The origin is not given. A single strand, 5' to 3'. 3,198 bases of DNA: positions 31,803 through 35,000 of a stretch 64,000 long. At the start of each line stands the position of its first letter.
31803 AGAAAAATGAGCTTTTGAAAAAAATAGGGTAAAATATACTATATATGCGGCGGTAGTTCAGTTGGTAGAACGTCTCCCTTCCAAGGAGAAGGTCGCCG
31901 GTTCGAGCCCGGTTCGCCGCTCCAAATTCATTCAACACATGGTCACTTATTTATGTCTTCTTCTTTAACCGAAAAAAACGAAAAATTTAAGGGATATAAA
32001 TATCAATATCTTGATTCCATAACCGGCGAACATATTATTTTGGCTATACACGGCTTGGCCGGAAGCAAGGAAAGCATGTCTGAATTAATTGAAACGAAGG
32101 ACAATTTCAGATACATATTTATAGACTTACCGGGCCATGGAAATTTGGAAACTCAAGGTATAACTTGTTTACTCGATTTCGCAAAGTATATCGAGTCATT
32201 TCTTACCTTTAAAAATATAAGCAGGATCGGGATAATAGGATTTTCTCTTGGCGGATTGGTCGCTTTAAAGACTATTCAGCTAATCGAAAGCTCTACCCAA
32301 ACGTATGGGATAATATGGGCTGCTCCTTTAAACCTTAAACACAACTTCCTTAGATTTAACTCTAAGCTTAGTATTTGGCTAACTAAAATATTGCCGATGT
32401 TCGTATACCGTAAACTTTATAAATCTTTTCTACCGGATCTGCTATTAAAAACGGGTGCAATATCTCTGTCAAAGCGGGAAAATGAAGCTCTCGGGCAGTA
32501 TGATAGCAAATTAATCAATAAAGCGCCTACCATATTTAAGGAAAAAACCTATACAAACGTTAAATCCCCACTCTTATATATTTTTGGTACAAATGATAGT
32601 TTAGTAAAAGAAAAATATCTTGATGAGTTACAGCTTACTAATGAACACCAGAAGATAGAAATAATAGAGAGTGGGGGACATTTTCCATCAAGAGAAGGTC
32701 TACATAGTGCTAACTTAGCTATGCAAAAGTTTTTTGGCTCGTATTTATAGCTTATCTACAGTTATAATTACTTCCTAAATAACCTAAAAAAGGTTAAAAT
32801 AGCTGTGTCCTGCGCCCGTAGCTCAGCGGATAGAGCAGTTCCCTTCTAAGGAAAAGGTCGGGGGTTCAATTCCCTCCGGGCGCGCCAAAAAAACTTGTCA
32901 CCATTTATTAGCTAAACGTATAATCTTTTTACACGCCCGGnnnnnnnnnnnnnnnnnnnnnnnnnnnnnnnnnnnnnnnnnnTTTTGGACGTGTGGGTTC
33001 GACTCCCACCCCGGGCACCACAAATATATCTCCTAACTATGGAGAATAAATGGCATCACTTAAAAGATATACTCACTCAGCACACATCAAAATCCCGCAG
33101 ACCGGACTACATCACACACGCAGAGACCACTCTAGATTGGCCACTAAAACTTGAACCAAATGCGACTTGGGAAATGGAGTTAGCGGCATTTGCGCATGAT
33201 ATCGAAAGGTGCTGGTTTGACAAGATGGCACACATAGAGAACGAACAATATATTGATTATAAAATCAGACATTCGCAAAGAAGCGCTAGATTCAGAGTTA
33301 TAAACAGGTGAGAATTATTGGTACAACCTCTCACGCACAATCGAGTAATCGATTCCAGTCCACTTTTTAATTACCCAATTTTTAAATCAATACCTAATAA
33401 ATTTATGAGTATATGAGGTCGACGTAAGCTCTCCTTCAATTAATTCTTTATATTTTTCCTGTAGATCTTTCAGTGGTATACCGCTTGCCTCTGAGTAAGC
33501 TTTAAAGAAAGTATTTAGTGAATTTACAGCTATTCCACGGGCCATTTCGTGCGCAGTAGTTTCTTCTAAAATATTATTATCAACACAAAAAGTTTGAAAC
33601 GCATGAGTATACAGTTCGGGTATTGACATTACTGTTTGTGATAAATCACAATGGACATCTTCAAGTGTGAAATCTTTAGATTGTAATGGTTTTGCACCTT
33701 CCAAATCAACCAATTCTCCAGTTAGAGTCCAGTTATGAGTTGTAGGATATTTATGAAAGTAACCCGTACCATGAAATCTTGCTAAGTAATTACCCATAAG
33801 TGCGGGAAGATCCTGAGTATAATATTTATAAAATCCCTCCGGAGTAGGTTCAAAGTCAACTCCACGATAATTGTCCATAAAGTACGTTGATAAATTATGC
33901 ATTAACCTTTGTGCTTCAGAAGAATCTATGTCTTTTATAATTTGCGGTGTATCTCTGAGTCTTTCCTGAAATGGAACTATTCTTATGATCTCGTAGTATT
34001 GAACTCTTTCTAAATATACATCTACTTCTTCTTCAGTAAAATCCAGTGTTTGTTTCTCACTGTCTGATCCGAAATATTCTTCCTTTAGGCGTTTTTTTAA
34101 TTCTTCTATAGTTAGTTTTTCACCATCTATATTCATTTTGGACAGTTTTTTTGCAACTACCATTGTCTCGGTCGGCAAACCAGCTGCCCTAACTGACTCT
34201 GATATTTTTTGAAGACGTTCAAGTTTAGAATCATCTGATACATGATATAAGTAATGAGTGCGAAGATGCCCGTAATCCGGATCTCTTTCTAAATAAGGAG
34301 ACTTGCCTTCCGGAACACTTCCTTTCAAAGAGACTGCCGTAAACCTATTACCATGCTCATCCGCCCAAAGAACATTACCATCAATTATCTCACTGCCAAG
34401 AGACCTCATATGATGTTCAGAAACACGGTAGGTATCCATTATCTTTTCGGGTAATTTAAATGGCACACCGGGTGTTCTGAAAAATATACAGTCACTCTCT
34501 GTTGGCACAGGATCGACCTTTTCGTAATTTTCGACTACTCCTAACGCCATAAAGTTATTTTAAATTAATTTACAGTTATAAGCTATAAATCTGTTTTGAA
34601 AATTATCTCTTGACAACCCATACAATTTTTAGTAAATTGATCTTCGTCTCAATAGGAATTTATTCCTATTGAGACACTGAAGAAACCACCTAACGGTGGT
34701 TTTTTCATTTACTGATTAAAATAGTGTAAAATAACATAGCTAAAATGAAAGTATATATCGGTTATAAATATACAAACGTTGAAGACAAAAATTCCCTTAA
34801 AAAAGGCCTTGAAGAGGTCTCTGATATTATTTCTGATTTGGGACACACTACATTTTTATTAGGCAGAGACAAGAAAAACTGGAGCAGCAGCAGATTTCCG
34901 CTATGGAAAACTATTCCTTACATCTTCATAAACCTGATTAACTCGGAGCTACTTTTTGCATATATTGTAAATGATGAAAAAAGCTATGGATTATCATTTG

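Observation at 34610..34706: Promoter, 12-bp perfect hairpin and intrinsic terminator upstream of an NDT-like gene: candidate sRNA or attenuator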

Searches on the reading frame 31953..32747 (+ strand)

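Call 10: search_protein_families(library=pfam, proteins=[window:31953-32747:+], max_evalue=0.01)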
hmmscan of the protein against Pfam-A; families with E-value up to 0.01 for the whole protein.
window:31953-32747:+ (265 aa): 8 families
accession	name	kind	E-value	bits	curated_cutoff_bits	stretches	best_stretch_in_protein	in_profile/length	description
PF00561.26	Abhydrolase_1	-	1.5e-15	58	25.8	1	29-245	3-240/245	alpha/beta hydrolase fold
PF12697.13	Abhydrolase_6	-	1.4e-09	39.4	26.3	1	29-246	1-207/217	Alpha/beta hydrolase family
PF12146.15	Hydrolase_4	-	5.2e-09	36.2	27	1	27-243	5-232/239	Serine aminopeptidase, S33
PF05057.20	DUF676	-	2.1e-07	31.1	20.3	1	25-117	4-105/217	Putative serine esterase (DUF676)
PF03959.19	FSH1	-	1.1e-05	25.7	21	1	79-244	91-200/211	Serine hydrolase (FSH1)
PF00326.27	Peptidase_S9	-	0.00026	21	22.6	0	199-247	137-193/213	Prolyl oligopeptidase family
PF01738.24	DLH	-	0.0013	18.8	21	0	78-111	83-118/217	Dienelactone hydrolase family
PF02230.22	Abhydrolase_2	-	0.0045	17.3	23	0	89-121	104-134/217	Phospholipase/Carboxylesterase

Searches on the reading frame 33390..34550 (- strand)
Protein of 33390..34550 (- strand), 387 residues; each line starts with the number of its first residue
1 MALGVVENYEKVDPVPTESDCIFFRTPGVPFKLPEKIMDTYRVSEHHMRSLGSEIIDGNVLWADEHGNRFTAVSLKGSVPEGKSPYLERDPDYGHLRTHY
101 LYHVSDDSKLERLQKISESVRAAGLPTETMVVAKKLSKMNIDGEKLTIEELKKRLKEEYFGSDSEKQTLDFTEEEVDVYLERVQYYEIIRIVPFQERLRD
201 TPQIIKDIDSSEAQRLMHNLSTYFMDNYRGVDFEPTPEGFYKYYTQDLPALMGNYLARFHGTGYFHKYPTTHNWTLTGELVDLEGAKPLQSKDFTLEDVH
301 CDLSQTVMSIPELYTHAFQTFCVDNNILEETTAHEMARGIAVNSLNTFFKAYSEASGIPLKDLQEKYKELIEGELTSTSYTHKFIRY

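Call 10: search_protein_families(library=pfam, proteins=[window:33390-34550:-], max_evalue=0.01)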
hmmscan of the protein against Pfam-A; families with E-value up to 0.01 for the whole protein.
window:33390-34550:- (387 aa): 0 families

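Call 14: find_encoding_contigs(protein=window:33390-34550:-, flank=3000, max_places=10)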
Protein window:33390-34550:- (387 aa): 1 contig read that carries it; 1 place shown.
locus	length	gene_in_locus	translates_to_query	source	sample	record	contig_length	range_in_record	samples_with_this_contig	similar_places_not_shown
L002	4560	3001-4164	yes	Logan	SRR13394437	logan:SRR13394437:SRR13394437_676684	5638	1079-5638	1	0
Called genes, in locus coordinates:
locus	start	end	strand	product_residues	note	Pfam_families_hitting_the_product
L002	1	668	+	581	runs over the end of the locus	?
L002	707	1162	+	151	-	-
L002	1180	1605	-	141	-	PF04024:PspC, PF22570:LiaF-TM (weak)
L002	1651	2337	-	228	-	-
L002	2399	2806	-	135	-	-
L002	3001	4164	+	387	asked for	-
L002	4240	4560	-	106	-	?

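Call 16: find_homologous_proteins(query=window:33390-34550:-)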
Query window:33390-34550:- (387 aa): 1 proteins with E <= 0.001 among 2965 candidates.
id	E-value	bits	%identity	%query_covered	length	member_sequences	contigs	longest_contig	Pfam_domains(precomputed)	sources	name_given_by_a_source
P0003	9.5e-262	886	100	100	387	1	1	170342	-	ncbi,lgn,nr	ncbi:hypothetical protein JXA34_02680 [Patescibacteria group bacterium]|nr:hypothetical protein [Pat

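Call 23: search_protein_families(library=padloc, proteins=[window:33390-34550:-], max_evalue=1)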
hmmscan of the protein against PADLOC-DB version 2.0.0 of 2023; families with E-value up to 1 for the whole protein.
window:33390-34550:- (387 aa): 1 family
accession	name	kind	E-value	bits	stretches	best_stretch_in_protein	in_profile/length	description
PDLC02932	PRTase_III-A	-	0.02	12.4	1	102-165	50-113/271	-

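Call 24: search_protein_families(library=pfam, proteins=[window:33390-34550:-], max_evalue=10)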
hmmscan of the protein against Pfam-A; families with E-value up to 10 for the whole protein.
window:33390-34550:- (387 aa): 1 family
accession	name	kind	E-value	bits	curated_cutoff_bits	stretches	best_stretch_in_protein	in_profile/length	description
PF16619.10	SUIM_assoc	-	0.25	11.8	34.1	1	144-168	12-36/60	Unstructured region C-term to UIM in Ataxin3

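Call 75: predict_structure(protein=window:33390-34550:-)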
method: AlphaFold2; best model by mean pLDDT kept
length: 387 residues; sequences in the alignment: 1
mean_pLDDT: 40.5   pTM: 0.31
mean pLDDT of the five models: 40.5, 35.2, 34.6, 31.6, 29.6
residues with pLDDT >= 90: 0; 70-90: 0; 50-70: 70; < 50: 317
segments of 3 or more residues with pLDDT < 50: 1-146, 175-241, 243-309, 320-329, 373-387
pLDDT, mean of each block of 10 residues (from residue 1): 25 31 27 31 30 35 36 38 36 34 34 46 40 36 48 56 52 51 31 29 37 39 38 44 47 42 35 36 41 42 45 50 45 51 55 54 55 44 27
secondary structure, 60 per line:
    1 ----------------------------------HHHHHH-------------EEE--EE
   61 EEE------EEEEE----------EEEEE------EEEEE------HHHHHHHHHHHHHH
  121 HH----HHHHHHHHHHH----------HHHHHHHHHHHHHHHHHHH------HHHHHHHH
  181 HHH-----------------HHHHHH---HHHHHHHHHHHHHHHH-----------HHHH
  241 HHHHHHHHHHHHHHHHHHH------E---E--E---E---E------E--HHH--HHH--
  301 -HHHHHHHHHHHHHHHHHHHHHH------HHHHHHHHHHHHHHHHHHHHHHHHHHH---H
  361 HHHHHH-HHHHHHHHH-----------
elements in order: H35-40 E54-56 E59-63 E70-74 E85-89 E96-100 H107-122 H127-137 H148-166 H173-183 H201-206 H210-225 H237-259 H302-323 H330-356 H360-366 H368-376

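Call 102: search_protein_representatives(protein=window:33390-34550:-)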
Query: 387 residues. Proteins with E-value up to 0.001 (for the whole library): 260; up to 1e-10: 73; up to 1e-30: 5. The best 150 are listed.
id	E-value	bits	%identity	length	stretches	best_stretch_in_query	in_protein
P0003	3.0e-262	885.5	100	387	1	1-387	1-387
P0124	2.6e-79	283.5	40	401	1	7-384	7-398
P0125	2.2e-58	214.6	35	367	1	5-366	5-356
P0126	7.8e-37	143.7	35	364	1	28-359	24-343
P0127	2.7e-34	135.3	32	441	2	35-209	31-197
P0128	4.8e-25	104.9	34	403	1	28-320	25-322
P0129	9.7e-23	97.3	34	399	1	37-289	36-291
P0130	9.8e-22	94.0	32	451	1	39-288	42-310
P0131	3.7e-21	92.1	34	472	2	17-208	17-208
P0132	4.5e-21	91.8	34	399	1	7-311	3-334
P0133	6.8e-21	91.2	34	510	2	26-210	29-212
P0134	3.1e-20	89.0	35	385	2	240-306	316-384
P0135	5.3e-20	88.3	31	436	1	40-316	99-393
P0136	1.1e-19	87.2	31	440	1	8-287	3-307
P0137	8.7e-19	84.3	37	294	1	110-290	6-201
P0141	1.6e-18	83.5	32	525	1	32-294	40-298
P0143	2.8e-18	82.6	29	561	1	41-354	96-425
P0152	1.9e-15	73.3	28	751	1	42-287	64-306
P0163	9.6e-14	67.7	30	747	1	40-316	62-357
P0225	5.9e-09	51.9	27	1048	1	42-284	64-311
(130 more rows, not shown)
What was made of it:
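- Tried and rejected: Exhaustive HMMER found 260 distant relatives, at most 40% identical (call 102).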

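Call 103: search_protein_families(library=pfam, proteins=[P0124, P0125, P0127, P0130, P0133, P0141, P0143, P0152, P0163, P0225], max_evalue=0.01)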
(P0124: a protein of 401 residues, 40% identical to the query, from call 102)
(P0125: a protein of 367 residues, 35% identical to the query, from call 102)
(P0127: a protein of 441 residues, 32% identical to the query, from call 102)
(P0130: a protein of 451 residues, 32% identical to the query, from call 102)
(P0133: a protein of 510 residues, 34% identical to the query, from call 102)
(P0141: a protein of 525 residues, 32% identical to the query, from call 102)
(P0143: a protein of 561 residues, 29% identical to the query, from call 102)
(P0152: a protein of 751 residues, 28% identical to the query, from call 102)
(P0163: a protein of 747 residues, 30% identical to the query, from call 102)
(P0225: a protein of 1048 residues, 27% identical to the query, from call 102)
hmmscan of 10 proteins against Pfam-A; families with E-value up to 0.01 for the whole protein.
P0124 (401 aa): 0 families

P0125 (367 aa): 0 families

P0127 (441 aa): 0 families

P0130 (451 aa): 0 families

P0133 (510 aa): 0 families

P0141 (525 aa): 0 families

P0143 (561 aa): 0 families

P0152 (751 aa): 0 families

P0163 (747 aa): 0 families

P0225 (1048 aa): 0 families
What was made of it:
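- On Palindromic operator with adjacent regulator: No DNA-binding domain in the flanking proteins (calls 10, 24, 103).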

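Call 105: search_solved_structures(query=A3, max_evalue=1)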
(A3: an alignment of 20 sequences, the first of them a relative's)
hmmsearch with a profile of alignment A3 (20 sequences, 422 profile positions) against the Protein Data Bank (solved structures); distinct sequences matched with E-value up to 1: 3.
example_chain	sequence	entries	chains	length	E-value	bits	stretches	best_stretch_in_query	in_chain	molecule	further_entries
5nzs_P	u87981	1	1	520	0.17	14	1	181-249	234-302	ADP-ribosylation factor GTPase-activating protein 2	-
6mhp_A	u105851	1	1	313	0.44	12.7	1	116-187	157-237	Malonyl CoA-acyl carrier protein transacylase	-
9bve_A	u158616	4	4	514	0.89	11.7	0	184-234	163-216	Son of sevenless homolog 2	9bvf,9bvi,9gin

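Call 106: find_encoding_contigs(protein=P0124, flank=4000, max_places=3)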
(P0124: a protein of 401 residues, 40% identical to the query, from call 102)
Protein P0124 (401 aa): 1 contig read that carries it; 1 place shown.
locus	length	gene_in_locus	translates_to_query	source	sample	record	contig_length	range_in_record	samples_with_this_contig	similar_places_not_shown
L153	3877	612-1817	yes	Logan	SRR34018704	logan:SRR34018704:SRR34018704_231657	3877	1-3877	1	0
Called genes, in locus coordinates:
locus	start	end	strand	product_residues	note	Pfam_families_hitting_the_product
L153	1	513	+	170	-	?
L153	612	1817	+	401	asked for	-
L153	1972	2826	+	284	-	PF00892:EamA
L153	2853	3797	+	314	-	-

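Call 108: find_encoding_contigs(protein=P0125, flank=4000, max_places=3)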
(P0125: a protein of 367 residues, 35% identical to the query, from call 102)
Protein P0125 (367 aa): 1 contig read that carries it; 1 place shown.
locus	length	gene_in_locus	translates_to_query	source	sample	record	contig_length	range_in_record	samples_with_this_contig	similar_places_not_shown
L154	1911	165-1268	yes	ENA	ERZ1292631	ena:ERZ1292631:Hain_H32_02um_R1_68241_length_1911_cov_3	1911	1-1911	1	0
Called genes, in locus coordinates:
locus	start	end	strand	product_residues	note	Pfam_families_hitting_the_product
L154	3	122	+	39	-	?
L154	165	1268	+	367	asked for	-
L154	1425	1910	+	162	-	?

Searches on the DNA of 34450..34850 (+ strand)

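Call 5: search_rna_families(source=window, start=34450, end=34850, threshold=evalue, max_evalue=10, show_alignments=3)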
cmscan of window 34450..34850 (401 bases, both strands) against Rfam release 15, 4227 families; matches with E-value up to 10: 13.
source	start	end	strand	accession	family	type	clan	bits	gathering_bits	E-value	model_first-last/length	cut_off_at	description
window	34624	34708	+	RF00106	RNAI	Gene; antisense;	-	35.4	47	5e-05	1-102/102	no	RNAI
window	34614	34671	-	RF01810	pntA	Gene; sRNA;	-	22.9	54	0.29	1-62/62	no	pntA sRNA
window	34662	34723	+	RF02621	BSnc120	Gene; sRNA;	-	20.3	114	0.044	1-88/88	no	Brucella sRNA 120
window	34679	34741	-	RF02083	OrzO-P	Gene; antitoxin;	-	19.7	60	0.86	1-76/76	no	OrzO-P RNA antitoxin family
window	34676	34747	-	RF01859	Phe_leader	Cis-reg; leader;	-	19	55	1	1-125/125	no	Phenylalanine leader peptide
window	34677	34739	+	RF02351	psRNA14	Gene; sRNA;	-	17.9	60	2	1-84/84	no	Proteobacteria sRNA psRNA14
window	34641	34683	+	RF01244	snR4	Gene; snRNA; snoRNA; CD-box;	-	17.6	37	0.37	72-114/187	no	Small nucleolar RNA snR4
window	34606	34682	+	RF01176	snR78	Gene; snRNA; snoRNA; CD-box;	CL00063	16.3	48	7.5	1-82/82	no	Small nucleolar RNA snR78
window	34638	34743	-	RF00004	U2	Gene; snRNA; splicing;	CL00006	13.9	46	1.7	1-192/192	no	U2 spliceosomal RNA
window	34724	34745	+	RF01335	CRISPR-DR22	Gene; CRISPR;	-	13.2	50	4.8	1-36/36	no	CRISPR RNA direct repeat element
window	34677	34725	-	RF00106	RNAI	Gene; antisense;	-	13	47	7.3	1-102/102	no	RNAI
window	34679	34774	-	RF03083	cow-rumen-3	Gene; sRNA;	-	12.5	86.7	2.1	1-141/141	no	cow-rumen-3 RNA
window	34511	34718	-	RF02842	RefA1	Gene; sRNA;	-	11.9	94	4.6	1-222/222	no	Enterococcus sRNA A1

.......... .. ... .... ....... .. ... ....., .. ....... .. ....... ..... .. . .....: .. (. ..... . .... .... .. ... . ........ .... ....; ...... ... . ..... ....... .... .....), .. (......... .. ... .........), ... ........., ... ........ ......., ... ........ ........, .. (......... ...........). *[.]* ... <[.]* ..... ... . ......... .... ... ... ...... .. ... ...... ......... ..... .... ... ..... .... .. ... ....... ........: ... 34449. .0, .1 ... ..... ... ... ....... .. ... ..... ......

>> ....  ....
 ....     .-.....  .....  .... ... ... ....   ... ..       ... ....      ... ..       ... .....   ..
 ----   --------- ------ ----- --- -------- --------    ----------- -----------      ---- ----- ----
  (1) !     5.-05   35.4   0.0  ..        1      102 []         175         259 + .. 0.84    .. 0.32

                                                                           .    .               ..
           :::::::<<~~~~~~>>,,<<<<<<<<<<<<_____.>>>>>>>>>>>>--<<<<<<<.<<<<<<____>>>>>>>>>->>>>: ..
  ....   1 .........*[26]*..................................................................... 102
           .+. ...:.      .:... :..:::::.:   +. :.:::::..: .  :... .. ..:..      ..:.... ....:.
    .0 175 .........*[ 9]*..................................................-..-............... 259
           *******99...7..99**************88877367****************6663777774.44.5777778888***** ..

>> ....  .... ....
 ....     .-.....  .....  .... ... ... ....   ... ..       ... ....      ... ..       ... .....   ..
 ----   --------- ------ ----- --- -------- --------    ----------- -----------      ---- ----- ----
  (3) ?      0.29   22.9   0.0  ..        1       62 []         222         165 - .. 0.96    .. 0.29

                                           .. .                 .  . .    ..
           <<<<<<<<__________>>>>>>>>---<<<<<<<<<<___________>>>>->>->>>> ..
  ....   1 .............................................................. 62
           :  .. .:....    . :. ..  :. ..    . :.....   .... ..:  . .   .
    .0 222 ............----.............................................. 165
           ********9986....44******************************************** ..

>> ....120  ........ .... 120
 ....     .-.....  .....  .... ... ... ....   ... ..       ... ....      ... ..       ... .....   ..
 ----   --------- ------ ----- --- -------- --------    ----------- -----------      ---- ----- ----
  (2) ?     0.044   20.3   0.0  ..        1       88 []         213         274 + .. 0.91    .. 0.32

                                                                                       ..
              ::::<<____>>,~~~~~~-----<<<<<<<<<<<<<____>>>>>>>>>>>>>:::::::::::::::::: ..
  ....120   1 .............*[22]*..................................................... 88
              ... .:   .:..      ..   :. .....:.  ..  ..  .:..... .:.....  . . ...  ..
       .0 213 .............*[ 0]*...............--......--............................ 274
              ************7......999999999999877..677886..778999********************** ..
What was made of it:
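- On RNAI (RF00106): 35.4 bits against 47 (call 5).
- Closest known: Plasmid antisense RNAs such as RNAI. Different: The score of 35.4 bits is below the gathering score of 47 (call 5).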

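Call 56: search_dna_similar(query=window:34551-34744:+, collection=phages, mode=distant, max_evalue=1, max_rows=8)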
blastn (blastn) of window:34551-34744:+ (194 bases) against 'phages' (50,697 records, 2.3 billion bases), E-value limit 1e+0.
Records with a match: 7; places in all: 7; records where one place covers at least 80% of the query: 0.
Best place of each record, by identity: >=99% 1; 80-90% 1; 60-80% 5.
By first word of the organism name: Acinetobacter 5; Listeria 1; Streptococcus 1.
By host as written in the record: Acinetobacter baumannii Paris-B09 2; Acinetobacter baumannii 1; Acinetobacter baumannii NIPH201 1; - 1; Listeria monocytogenes 1; Streptococcus oligofermentans AS_1.3089 1.
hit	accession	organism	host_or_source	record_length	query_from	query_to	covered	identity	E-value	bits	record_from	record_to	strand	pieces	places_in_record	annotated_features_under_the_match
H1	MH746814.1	Acinetobacter phage vB_AbaM_B09_Aci05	Acinetobacter baumannii Paris-B09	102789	6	54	25%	78.4%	6e-1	39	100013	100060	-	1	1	hypothetical protein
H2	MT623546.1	Acinetobacter phage Ab_121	Acinetobacter baumannii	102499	6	54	25%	78.4%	6e-1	39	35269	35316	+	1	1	hypothetical protein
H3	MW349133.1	Acinetobacter phage Liucustia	Acinetobacter baumannii NIPH201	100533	6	54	25%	78.4%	6e-1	39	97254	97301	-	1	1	hypothetical protein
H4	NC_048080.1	Acinetobacter phage vB_AbaM_B09_Aci05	Acinetobacter baumannii Paris-B09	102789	6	54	25%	78.4%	6e-1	39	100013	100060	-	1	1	hypothetical protein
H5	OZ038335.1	Acinetobacter phage vB_AbaM_KissB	-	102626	6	54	25%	78.4%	6e-1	39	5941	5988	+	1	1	hypothetical protein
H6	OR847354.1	Listeria phage LM 4-11-1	Listeria monocytogenes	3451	153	186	18%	85.3%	6e-1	40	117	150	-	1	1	record has no annotation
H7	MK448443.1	Streptococcus satellite phage Javan342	Streptococcus oligofermentans AS_1.3089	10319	161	182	11%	100.0%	2e-1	41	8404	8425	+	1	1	none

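Call 57: search_dna_similar(query=window:34551-34744:+, collection=plasmids, mode=distant, max_evalue=1, max_rows=8)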
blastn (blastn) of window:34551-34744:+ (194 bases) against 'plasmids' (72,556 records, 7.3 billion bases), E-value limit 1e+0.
Records with a match: 7; places in all: 7; records where one place covers at least 80% of the query: 0.
Best place of each record, by identity: 90-95% 1; 80-90% 6.
By first word of the organism name: Klebsiella 5; Lactococcus 1; Priestia 1.
By predicted mobility (MOB-suite, as given by PLSDB): non-mobilizable 4; mobilizable 3.
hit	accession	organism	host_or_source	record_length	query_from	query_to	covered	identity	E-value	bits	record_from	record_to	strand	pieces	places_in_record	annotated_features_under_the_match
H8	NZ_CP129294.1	Lactococcus lactis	Food Material,Mixed Culture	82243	8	53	24%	83.0%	1e-2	46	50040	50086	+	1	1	none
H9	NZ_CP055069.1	Klebsiella pneumoniae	Shek Wu Hui WWTPs_1 WWTPs effluent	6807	129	165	19%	84.6%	6e-1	42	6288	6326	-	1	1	none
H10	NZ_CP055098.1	Klebsiella pneumoniae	Shek Wu Hui WWTPs_108 WWTPs influent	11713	129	165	19%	84.6%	6e-1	42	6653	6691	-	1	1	none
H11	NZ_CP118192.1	Klebsiella grimontii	Homo sapiens,Tracheal Aspirate/Wash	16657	129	165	19%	84.6%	6e-1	42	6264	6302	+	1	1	none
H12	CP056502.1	Klebsiella oxytoca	culture,Wastewater influent sample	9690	129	165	19%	84.6%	6e-1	42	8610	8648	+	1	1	none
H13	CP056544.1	Klebsiella oxytoca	culture,Freshwater sample from ...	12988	129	165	19%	84.6%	6e-1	42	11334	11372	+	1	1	none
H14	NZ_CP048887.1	Priestia megaterium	culture,agricultural soil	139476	130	158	15%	93.3%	2e-1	43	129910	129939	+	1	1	hypothetical protein | dptH: DNA phosphorothioation-dependent restriction protein DptH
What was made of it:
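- Closest known: Plasmid antisense RNAs such as RNAI. Same: The terminator stem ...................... resembles that of ColE1-type RNAI, which explains the Rfam near-hit and the hits to small Klebsiella plasmids (calls 5, 57).
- Tried and rejected: Phage and plasmid blastn found nothing significant (calls 56, 57).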
